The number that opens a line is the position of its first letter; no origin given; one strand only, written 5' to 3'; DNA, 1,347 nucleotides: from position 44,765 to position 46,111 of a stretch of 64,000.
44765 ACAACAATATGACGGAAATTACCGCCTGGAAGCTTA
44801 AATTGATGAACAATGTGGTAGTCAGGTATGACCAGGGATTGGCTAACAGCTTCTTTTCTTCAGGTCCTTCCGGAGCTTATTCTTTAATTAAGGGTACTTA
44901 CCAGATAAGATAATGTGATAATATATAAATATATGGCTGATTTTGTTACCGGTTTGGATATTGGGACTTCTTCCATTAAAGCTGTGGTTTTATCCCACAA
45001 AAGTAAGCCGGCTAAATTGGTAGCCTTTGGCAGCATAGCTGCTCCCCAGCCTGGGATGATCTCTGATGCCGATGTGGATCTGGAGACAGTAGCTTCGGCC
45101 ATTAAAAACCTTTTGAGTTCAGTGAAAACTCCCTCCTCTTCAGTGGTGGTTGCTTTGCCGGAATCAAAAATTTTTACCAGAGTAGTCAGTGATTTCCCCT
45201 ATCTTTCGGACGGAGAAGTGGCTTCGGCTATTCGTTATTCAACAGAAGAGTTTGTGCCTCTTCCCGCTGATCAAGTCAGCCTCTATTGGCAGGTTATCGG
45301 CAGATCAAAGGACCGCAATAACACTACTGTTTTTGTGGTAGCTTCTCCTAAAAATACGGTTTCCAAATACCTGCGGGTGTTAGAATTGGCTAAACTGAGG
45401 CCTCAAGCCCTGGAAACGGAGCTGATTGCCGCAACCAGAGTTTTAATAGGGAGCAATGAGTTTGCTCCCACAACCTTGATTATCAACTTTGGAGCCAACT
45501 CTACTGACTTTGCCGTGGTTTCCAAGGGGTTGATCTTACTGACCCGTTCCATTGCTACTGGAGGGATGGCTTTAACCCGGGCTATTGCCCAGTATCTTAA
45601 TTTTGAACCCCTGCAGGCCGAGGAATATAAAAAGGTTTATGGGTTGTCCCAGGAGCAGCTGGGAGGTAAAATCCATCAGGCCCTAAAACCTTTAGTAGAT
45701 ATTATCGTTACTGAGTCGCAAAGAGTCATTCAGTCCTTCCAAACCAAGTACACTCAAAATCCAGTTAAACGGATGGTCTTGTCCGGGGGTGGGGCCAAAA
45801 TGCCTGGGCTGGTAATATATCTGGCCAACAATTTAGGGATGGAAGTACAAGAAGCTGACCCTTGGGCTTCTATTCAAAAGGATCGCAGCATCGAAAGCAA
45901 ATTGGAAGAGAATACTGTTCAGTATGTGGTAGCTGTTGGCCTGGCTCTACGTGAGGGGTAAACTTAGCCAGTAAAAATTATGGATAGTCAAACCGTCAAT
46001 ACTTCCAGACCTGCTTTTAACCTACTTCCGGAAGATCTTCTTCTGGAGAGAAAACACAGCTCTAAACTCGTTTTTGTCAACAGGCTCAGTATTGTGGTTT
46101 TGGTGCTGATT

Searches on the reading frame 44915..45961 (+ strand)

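Call 23: search_protein_families(library=pfam, proteins=[window:44915-45961:+], max_evalue=0.001)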
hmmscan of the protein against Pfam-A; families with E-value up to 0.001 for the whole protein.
window:44915-45961:+ (348 aa): 4 families
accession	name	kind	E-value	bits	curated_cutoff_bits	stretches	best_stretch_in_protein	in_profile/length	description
PF11104.14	PilM_2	-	3.9e-51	174.4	27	1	13-347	1-339/340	Type IV pilus assembly protein PilM;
PF14450.12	FtsA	-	5.6e-13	49.8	31.8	1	189-323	2-114/127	Cell division protein FtsA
PF06723.19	MreB_Mbl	-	1.8e-12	47.2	27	1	185-228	145-188/327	MreB/Mbl protein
PF25216.1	Volactin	-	3e-06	27.4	35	1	186-307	167-291/321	Volactin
